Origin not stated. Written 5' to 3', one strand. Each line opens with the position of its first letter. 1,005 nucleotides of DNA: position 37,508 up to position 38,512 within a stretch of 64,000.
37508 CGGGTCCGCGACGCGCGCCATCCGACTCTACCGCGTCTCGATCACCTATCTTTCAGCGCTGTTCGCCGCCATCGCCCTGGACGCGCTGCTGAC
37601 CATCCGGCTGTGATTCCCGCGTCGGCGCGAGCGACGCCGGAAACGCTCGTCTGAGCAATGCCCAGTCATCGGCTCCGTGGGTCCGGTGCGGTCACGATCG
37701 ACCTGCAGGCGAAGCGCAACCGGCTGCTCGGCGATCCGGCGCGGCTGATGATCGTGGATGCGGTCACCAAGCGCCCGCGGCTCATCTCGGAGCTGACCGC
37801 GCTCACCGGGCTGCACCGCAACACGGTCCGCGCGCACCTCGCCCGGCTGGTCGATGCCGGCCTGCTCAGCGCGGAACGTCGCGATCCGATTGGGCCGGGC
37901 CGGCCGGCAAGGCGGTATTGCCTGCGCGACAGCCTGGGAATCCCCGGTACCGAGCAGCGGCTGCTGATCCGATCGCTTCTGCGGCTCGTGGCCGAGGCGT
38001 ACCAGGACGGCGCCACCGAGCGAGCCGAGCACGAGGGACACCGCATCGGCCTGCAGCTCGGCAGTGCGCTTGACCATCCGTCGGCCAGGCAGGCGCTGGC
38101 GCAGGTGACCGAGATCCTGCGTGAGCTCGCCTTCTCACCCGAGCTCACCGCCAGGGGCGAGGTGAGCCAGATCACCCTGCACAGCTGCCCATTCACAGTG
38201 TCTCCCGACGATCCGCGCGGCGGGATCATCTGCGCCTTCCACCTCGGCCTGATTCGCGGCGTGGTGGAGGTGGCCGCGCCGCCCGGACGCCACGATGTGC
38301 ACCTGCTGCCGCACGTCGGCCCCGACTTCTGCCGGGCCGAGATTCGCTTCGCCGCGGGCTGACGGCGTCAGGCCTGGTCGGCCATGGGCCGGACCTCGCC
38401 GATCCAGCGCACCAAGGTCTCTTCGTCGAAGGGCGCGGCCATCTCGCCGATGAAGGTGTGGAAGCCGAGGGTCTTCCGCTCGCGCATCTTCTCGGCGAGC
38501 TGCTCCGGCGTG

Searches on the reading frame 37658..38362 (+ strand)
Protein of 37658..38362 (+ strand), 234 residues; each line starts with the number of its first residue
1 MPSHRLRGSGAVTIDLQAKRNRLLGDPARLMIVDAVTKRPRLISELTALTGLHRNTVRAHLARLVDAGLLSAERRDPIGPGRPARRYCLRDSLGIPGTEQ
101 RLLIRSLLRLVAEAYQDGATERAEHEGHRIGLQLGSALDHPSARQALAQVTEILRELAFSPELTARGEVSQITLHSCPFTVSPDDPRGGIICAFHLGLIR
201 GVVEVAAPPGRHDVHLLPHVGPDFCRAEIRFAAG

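Call 24: find_encoding_contigs(protein=window:37658-38362:+, flank=10000, max_places=6)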
Protein window:37658-38362:+ (234 aa): 3 contigs read that carry it; 3 places shown.
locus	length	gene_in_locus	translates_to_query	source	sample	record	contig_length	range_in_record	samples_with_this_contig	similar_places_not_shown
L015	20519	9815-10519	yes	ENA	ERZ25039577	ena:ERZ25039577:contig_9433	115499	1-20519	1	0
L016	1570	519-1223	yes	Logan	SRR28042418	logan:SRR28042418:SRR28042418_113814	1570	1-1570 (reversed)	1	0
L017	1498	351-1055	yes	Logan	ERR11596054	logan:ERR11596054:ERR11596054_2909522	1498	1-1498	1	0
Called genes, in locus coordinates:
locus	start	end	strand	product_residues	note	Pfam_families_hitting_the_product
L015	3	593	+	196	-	?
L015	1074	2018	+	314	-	PF00512:HisKA (weak)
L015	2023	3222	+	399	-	PF00089:Trypsin, PF13365:Trypsin_2, PF13180:PDZ_2, PF00595:PDZ (weak), PF17820:PDZ_6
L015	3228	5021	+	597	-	PF13231:PMT_2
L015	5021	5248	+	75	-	PF24878:YkcB_C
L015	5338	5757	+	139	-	-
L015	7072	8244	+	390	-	-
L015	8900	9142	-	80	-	PF01040:UbiA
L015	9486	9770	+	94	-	-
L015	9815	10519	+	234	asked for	PF01022:HTH_5, PF12840:HTH_20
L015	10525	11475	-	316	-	PF00296:Bac_luciferase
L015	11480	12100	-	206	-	PF01040:UbiA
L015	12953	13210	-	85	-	-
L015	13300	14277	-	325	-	PF24878:YkcB_C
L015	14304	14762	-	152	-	-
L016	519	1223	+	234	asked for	PF01022:HTH_5, PF12840:HTH_20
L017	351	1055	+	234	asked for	PF01022:HTH_5, PF12840:HTH_20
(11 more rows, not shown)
